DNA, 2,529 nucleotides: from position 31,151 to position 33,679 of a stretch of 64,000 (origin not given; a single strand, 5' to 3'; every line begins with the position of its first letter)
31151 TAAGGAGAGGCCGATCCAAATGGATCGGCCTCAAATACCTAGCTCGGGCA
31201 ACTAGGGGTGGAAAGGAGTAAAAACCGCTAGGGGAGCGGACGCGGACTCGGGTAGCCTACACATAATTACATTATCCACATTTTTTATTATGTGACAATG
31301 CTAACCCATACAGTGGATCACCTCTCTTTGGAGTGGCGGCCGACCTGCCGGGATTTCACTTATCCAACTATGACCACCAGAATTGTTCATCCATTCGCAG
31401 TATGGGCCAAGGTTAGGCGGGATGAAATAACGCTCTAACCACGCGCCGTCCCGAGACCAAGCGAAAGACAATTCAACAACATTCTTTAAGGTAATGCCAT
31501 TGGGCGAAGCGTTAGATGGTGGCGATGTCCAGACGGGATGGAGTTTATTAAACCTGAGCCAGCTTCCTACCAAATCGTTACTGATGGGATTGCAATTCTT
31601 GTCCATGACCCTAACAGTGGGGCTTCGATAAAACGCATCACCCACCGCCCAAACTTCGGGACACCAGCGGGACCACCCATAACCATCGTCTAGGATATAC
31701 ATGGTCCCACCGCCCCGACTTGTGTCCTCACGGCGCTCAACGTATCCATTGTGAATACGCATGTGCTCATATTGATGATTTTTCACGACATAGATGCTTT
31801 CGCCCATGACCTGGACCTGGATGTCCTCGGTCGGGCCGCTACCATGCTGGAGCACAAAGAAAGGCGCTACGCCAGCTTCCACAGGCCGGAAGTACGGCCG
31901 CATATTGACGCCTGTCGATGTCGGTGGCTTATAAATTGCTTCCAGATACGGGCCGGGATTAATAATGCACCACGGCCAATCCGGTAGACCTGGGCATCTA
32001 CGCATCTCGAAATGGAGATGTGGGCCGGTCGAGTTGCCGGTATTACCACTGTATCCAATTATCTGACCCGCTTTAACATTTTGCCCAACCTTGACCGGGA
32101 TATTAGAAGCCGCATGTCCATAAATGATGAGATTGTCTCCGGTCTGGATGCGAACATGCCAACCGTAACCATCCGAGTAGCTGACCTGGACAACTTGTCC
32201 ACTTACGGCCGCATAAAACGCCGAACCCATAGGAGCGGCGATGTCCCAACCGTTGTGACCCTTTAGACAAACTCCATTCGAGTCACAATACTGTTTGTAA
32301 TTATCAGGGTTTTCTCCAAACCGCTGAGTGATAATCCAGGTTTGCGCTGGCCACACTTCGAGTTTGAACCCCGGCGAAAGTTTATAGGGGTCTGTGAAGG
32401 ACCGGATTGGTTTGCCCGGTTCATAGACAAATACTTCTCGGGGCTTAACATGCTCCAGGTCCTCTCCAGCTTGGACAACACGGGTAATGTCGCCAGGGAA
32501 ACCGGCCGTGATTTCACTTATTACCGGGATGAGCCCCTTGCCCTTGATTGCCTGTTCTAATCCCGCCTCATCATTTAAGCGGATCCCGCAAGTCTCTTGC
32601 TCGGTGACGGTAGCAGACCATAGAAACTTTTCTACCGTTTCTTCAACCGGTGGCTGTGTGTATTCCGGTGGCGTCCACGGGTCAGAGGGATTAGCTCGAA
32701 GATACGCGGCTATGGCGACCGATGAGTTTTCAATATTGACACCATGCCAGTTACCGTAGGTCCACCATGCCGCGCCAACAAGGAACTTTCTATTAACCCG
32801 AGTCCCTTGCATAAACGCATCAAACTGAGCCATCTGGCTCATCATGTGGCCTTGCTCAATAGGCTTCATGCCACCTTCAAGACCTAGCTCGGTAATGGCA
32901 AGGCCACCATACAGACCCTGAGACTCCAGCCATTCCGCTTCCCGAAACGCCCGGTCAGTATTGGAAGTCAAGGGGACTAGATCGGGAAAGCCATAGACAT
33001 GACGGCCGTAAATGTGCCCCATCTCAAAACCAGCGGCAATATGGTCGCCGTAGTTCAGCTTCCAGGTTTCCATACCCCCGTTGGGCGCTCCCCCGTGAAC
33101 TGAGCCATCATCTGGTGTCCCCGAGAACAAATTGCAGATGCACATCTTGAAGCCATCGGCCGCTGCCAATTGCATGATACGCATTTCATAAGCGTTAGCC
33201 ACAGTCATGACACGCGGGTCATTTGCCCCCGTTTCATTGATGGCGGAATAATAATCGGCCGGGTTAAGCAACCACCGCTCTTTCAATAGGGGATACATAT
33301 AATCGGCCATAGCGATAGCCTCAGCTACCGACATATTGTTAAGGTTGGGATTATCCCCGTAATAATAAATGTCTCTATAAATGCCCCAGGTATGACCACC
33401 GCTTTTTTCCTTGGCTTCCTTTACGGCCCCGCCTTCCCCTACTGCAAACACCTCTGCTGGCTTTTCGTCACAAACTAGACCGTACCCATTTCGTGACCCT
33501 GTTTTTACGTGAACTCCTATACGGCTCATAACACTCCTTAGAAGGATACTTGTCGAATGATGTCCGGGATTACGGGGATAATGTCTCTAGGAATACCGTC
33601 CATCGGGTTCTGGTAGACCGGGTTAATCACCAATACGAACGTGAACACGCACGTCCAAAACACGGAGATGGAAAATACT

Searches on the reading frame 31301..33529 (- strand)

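Call 7: search_protein_families(library=pfam, proteins=[window:31301-33529:-], max_evalue=0.001)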
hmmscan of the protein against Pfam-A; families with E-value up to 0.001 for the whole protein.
window:31301-33529:- (742 aa): 1 family
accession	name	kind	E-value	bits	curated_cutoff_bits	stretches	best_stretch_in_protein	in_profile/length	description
PF01551.29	Peptidase_M23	-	1.1e-26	93.2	28.7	1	424-511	2-89/96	Peptidase family M23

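Call 92: search_protein_families(library=phrogs, proteins=[window:31301-33529:-], max_evalue=0.01)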
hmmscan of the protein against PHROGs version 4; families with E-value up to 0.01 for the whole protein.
window:31301-33529:- (742 aa): 28 families (the best 25 are shown)
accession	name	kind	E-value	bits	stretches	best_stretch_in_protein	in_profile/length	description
phrog_7767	-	other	3.7e-24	86.5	1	413-532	9-122/194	metallo-endopeptidase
phrog_6700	-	lysis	4.1e-23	81.4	1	422-509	2623-2711/2898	endolysin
phrog_10030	-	tail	1.2e-22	80.2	1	425-512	1914-2008/2105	tail length tape measure protein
phrog_16615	-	other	1.3e-20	74.7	1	405-528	404-516/529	peptidase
phrog_3084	-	lysis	1.9e-18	67.8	1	425-544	24-149/468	endolysin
phrog_3578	-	lysis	9.3e-18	65.8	1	453-530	278-357/405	endolysin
phrog_880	-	lysis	2e-17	64.7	1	424-509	28-119/435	endolysin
phrog_21656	-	other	2e-17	63.5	1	423-531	635-745/1022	peptidase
phrog_28672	-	other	2.9e-17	63.4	1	424-514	287-378/397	metallo-endopeptidase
phrog_4070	-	tail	4.6e-17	62.4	1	411-511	611-711/989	tail length tape measure protein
phrog_23188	-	tail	1.8e-16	58.9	1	423-509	3160-3249/5002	tail length tape measure protein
phrog_167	-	tail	1.1e-14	54.2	1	414-514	1207-1291/1555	tail length tape measure protein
phrog_1067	-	head and packaging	1.6e-14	54.3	1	424-528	761-862/991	minor head protein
phrog_8537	-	unknown function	5.7e-13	49.9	1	425-511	16-102/384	-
phrog_14988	-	other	1.4e-12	48.9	1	425-510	33-127/272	peptidase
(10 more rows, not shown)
